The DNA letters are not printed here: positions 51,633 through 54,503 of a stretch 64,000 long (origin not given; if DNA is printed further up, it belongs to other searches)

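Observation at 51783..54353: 856-aa three-domain fusion (SDR dehydratase/epimerase, cupin, SAM methyltransferase): a possible single-polypeptide deoxysugar tailoring line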

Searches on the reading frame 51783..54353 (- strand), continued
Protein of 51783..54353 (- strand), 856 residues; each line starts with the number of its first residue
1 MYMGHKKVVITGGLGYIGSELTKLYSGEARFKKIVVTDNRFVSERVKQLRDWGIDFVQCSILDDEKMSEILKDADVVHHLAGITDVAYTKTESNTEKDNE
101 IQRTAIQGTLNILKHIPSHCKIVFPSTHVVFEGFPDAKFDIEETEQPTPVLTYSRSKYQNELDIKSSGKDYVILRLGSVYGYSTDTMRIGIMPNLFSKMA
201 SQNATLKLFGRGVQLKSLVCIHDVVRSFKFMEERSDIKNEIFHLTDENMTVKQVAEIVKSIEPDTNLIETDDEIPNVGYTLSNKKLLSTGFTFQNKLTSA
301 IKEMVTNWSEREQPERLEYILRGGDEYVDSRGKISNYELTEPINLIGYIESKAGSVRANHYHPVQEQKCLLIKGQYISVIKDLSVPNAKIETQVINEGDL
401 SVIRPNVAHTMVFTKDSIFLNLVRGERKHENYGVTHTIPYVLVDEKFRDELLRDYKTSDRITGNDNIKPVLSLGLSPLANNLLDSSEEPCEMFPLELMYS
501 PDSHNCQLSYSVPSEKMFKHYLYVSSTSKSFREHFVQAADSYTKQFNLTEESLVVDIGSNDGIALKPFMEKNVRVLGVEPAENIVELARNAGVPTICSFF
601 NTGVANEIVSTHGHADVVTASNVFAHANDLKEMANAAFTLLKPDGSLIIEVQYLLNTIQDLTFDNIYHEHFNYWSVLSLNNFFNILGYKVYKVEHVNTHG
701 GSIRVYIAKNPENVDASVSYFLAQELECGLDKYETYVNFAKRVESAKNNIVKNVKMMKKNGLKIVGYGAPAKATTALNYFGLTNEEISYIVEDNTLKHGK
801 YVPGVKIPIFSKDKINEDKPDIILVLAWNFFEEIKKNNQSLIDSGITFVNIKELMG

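Call 9: get_annotated_region(hit=H1, flank=10000)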
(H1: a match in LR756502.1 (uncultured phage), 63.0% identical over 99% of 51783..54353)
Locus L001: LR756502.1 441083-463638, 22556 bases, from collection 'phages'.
description: uncultured phage genome assembly, chromosome: 1.
organism: uncultured phage (NCBI taxid 278008)
taxonomy: Viruses; environmental samples
host: -; source: metagenomic; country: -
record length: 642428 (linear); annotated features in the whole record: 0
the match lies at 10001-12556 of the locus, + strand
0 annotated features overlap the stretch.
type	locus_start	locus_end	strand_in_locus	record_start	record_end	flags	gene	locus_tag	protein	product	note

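Call 11: list_cluster_members(proteins=[P0001, P0033, P0042, P0058, P0077, P0096])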
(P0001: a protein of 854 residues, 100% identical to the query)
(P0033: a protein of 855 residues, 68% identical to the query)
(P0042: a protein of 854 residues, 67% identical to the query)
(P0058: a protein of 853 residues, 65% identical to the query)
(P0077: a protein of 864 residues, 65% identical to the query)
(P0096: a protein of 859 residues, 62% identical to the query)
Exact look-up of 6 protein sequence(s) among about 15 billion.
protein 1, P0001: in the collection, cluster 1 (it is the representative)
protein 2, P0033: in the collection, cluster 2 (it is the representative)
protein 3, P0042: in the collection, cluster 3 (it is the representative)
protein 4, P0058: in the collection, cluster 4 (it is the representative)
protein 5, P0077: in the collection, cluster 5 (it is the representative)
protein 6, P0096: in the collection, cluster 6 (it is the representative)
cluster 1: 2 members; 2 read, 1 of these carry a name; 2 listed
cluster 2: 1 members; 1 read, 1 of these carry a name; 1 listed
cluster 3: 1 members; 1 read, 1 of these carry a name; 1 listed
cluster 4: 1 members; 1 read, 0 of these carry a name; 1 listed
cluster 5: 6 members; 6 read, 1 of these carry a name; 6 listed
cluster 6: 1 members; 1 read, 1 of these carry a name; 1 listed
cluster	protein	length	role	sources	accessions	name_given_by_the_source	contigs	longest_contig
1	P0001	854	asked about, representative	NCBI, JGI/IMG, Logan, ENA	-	-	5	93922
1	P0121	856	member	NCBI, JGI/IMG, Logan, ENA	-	nucleoside-diphosphate-sugar epimerase/SAM-dependent methyltransferase/quercetin ...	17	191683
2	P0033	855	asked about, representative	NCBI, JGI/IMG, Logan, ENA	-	nucleoside-diphosphate-sugar epimerase/SAM-dependent methyltransferase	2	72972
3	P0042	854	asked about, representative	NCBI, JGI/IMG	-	nucleoside-diphosphate-sugar epimerase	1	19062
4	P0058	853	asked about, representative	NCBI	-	-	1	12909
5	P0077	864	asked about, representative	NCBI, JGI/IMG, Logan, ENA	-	-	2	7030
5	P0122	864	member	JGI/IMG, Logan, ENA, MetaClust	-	nucleoside-diphosphate-sugar epimerase/SAM-dependent methyltransferase | \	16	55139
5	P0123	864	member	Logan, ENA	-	-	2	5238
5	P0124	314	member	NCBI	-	-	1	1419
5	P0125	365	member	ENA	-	-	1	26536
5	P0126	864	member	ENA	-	-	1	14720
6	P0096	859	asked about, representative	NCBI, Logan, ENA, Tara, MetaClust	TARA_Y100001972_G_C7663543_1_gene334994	strand:+ start:2130 stop:4709 length:2580 start_codon:yes stop_codon:yes ... | TARA_122_SRF_0.1-0.22_C7663543_1_gene334994 COG0500 ""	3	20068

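Call 12: find_encoding_contigs(protein=P0121, flank=10000, max_places=3)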
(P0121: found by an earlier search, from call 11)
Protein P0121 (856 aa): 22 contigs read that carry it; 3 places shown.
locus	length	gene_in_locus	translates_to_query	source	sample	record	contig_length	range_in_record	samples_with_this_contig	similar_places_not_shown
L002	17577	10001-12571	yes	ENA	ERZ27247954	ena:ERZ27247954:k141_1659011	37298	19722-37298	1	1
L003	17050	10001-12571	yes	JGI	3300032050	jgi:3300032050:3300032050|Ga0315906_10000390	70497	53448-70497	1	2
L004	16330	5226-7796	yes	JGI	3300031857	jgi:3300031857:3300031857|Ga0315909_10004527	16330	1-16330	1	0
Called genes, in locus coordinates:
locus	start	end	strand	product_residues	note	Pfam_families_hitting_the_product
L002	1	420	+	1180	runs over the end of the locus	PF02557:VanY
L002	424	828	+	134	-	-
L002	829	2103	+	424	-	PF00476:DNA_pol_A (faint)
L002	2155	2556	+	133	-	-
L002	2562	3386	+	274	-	-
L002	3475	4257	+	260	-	PF08804:gp32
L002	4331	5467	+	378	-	PF00154:RecA_N, PF06745:ATPase, PF08423:Rad51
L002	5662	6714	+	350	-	PF02739:5_3_exonuc_N, PF01367:5_3_exonuc (weak)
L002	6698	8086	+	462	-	PF03796:DnaB_C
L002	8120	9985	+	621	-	PF02867:Ribonuc_red_lgC (faint), PF21995:RNR-II_ins_dom (weak)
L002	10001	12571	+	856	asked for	PF01073:3Beta_HSD, PF01370:Epimerase, PF04321:RmlD_sub_bind, PF16363:GDP_Man_Dehyd, PF08421:Methyltransf_13, PF13489:Methyltransf_23, PF08241:Methyltransf_11, PF08242:Methyltransf_12, +3 more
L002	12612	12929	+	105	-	PF00085:Thioredoxin, PF00578:AhpC-TSA (weak)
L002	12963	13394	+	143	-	PF04480:DUF559 (faint), PF18741:MTES_1575 (weak)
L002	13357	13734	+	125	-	PF00085:Thioredoxin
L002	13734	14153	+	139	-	PF00692:dUTPase, PF22769:DCD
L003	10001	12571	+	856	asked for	PF01073:3Beta_HSD, PF01370:Epimerase, PF04321:RmlD_sub_bind, PF16363:GDP_Man_Dehyd, PF08421:Methyltransf_13, PF13489:Methyltransf_23, PF08241:Methyltransf_11, PF08242:Methyltransf_12, +3 more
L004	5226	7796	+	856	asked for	PF01073:3Beta_HSD, PF01370:Epimerase, PF04321:RmlD_sub_bind, PF16363:GDP_Man_Dehyd, PF08421:Methyltransf_13, PF13489:Methyltransf_23, PF08241:Methyltransf_11, PF08242:Methyltransf_12, +3 more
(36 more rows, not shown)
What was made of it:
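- Checked: The identical protein is on at least 22 contigs from independent samples (call 12).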

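Call 13: find_encoding_contigs(protein=P0085, flank=10000, max_places=2)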
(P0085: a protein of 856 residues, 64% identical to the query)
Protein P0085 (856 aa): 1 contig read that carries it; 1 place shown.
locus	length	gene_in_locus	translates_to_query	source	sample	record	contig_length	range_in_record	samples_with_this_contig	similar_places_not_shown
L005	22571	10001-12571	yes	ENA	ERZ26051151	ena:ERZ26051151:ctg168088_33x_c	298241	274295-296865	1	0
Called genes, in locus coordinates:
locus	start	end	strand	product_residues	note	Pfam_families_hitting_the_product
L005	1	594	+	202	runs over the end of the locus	PF22769:DCD, PF00692:dUTPase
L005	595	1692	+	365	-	PF13712:Glyco_tranf_2_5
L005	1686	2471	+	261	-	-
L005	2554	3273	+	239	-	PF00535:Glycos_transf_2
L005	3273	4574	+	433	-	PF01041:DegT_DnrJ_EryC1, PF00266:Aminotran_5 (weak), PF01053:Cys_Met_Meta_PP (weak)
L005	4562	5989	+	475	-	PF04321:RmlD_sub_bind, PF01370:Epimerase, PF07993:NAD_binding_4 (weak), PF00535:Glycos_transf_2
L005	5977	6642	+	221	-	PF18922:DUF5672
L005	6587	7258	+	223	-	PF13847:Methyltransf_31 (weak), PF13578:Methyltransf_24 (weak)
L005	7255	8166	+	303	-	PF01531:Glyco_transf_11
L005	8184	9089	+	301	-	PF04724:Glyco_transf_17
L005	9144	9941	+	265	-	PF01531:Glyco_transf_11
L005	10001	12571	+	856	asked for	PF01073:3Beta_HSD, PF01370:Epimerase, PF04321:RmlD_sub_bind, PF16363:GDP_Man_Dehyd, PF08421:Methyltransf_13, PF13489:Methyltransf_23, PF08241:Methyltransf_11 (weak), PF08484:Methyltransf_14, +1 more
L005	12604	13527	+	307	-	-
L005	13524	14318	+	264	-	PF01531:Glyco_transf_11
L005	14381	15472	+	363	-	PF03721:UDPG_MGDP_dh_N, PF00984:UDPG_MGDP_dh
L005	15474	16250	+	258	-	PF02540:NAD_synthase, PF03054:tRNA_Me_trans (faint)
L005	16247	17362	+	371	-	PF01073:3Beta_HSD, PF01370:Epimerase, PF16363:GDP_Man_Dehyd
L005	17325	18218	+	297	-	PF01073:3Beta_HSD, PF01370:Epimerase, PF04321:RmlD_sub_bind, PF07993:NAD_binding_4 (faint), PF16363:GDP_Man_Dehyd, PF02719:Polysacc_synt_2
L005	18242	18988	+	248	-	PF13481:AAA_25 (weak), PF02562:PhoH, PF00270:DEAD (weak), PF00580:UvrD-helicase (faint), PF13245:AAA_19, PF13604:AAA_30 (faint), PF20720:nSTAND3 (weak), PF13401:AAA_22 (weak)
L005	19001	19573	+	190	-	-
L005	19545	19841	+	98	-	-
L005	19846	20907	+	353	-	-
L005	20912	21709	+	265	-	-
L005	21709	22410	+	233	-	-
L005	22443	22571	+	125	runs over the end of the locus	-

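Call 15: find_related_loci(query=window:51783-54353:-, collection=viral_contigs, flank=10000)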
Query window:51783-54353:- (856 aa) in viral_contigs; peptide patterns used: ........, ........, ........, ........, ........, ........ (x = any residue, [..] = any of these).
12 stretches matched a pattern; 4 encode a relative of the query (tblastn E <= 1e-3); 4 distinct loci.
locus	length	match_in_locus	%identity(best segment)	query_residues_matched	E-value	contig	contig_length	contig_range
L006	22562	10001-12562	77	1-855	0e+0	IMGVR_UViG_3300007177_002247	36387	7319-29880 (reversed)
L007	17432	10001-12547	62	6-854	0e+0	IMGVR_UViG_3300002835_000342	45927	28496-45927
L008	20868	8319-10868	62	6-854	0e+0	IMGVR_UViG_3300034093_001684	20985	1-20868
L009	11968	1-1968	61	199-854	0e+0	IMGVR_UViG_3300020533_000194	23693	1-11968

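Call 38: search_protein_representatives(protein=window:51783-54353:-)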
Query: 856 residues. Proteins with E-value up to 0.001 (for the whole library): 21860; up to 1e-10: 9324; up to 1e-30: 3365. The best 150 are listed.
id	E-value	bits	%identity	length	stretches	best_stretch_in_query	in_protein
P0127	0.0e+00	1140.6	60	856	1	5-854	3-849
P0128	0.0e+00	1027.6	56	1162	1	5-854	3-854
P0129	2.9e-250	849.2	58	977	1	170-854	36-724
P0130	2.2e-239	813.2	54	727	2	455-855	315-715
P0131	1.4e-194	665.1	66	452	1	7-455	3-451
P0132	6.7e-187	639.7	52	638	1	252-854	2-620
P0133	1.0e-169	582.9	42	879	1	8-849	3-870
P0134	9.5e-145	500.2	56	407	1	458-855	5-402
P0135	1.9e-134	466.2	52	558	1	426-848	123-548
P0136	9.0e-127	440.8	62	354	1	192-524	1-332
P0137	7.9e-123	427.8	51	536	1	308-725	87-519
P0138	3.1e-122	425.8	41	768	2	449-849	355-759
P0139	1.6e-114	400.3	57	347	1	538-855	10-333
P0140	2.5e-114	399.6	57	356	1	517-854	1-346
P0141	2.4e-111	389.8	66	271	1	460-722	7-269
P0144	1.1e-107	377.6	39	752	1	305-849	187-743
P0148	4.9e-93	329.2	35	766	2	457-835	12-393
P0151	1.6e-90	320.9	34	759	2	462-849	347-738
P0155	6.3e-88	312.3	38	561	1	327-837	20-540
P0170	1.2e-82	294.9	36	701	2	451-843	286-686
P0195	3.6e-76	273.4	39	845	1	456-838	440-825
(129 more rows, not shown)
